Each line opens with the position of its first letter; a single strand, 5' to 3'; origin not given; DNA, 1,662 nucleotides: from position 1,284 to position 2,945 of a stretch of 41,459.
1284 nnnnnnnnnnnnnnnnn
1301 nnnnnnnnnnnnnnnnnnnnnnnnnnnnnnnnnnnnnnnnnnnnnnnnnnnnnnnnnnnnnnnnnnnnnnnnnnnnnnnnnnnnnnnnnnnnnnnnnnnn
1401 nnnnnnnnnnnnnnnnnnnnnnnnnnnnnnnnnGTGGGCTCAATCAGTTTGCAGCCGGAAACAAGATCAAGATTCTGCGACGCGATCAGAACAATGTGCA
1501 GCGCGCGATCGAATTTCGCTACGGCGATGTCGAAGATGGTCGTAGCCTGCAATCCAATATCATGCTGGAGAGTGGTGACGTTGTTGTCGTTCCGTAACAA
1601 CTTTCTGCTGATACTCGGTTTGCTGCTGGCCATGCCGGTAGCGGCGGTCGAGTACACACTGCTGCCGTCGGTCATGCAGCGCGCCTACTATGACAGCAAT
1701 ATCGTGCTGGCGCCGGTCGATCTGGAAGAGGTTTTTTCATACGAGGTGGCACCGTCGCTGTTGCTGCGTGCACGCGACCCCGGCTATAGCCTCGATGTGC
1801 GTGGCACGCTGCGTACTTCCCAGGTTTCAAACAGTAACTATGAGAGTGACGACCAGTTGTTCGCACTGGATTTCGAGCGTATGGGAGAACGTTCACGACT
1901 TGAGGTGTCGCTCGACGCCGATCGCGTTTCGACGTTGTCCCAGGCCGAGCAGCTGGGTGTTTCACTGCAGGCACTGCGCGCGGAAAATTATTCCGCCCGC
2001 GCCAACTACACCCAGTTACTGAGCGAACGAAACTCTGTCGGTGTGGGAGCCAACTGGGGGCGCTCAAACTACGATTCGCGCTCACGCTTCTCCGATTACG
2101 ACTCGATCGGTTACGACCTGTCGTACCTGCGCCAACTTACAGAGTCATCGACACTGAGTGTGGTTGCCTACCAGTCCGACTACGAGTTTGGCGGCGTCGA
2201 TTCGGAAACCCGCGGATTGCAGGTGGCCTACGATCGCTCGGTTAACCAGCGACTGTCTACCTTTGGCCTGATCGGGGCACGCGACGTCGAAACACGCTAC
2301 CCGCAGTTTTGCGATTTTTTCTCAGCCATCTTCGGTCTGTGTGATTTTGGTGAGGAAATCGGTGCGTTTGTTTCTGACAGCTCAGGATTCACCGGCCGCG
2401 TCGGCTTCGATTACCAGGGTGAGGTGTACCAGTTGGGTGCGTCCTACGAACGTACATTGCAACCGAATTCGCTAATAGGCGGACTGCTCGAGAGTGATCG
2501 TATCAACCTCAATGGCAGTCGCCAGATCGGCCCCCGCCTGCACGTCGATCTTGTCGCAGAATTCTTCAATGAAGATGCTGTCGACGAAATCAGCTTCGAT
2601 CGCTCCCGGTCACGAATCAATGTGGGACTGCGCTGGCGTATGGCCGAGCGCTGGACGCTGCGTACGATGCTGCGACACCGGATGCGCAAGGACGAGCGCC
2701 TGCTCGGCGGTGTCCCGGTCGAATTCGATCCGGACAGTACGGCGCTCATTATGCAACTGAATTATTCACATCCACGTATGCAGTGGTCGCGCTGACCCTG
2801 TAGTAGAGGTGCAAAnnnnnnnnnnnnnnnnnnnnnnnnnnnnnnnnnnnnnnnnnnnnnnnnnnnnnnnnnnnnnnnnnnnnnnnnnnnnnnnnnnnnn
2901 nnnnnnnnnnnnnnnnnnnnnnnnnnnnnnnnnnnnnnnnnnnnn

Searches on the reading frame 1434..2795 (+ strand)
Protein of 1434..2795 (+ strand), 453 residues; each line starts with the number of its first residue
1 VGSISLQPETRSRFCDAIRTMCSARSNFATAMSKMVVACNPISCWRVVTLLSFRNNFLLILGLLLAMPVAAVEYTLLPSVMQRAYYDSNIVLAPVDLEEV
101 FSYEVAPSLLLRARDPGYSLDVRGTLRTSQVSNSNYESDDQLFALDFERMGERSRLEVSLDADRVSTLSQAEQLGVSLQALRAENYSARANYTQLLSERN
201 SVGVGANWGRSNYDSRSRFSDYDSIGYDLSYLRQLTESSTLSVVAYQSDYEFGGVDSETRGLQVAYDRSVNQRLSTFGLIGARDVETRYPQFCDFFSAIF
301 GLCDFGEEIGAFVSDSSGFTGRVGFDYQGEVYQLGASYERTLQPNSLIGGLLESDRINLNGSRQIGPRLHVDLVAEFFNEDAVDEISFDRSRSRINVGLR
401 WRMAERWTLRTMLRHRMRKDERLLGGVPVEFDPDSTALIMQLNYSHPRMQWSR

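Call 10: search_protein_families(library=pfam, proteins=[window:1434-2795:+], max_evalue=0.001)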
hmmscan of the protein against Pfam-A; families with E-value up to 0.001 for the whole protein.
window:1434-2795:+ (453 aa): 0 families

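Call 39: search_protein_families(library=pfam, proteins=[window:1434-2795:+], max_evalue=10)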
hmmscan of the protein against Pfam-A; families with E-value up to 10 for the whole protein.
window:1434-2795:+ (453 aa): 0 families

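Call 40: search_protein_families(library=ncbifam, proteins=[window:1434-2795:+], max_evalue=0.1)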
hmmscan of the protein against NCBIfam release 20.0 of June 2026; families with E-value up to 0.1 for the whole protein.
window:1434-2795:+ (453 aa): 3 families
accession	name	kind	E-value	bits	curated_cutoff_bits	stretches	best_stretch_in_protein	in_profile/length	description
NF033709.1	PorV_fam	subfamily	0.0038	16.8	90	1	148-240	72-165/326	PorV/PorQ family protein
NF033710.1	T9SS_OM_PorV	equivalog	0.0089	15.2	250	1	147-237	93-186/367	type IX secretion system outer membrane channel protein PorV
NF041687.1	Shig_StxA_2f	exception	0.019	14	715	1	176-264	72-159/319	Shiga toxin Stx2f subunit A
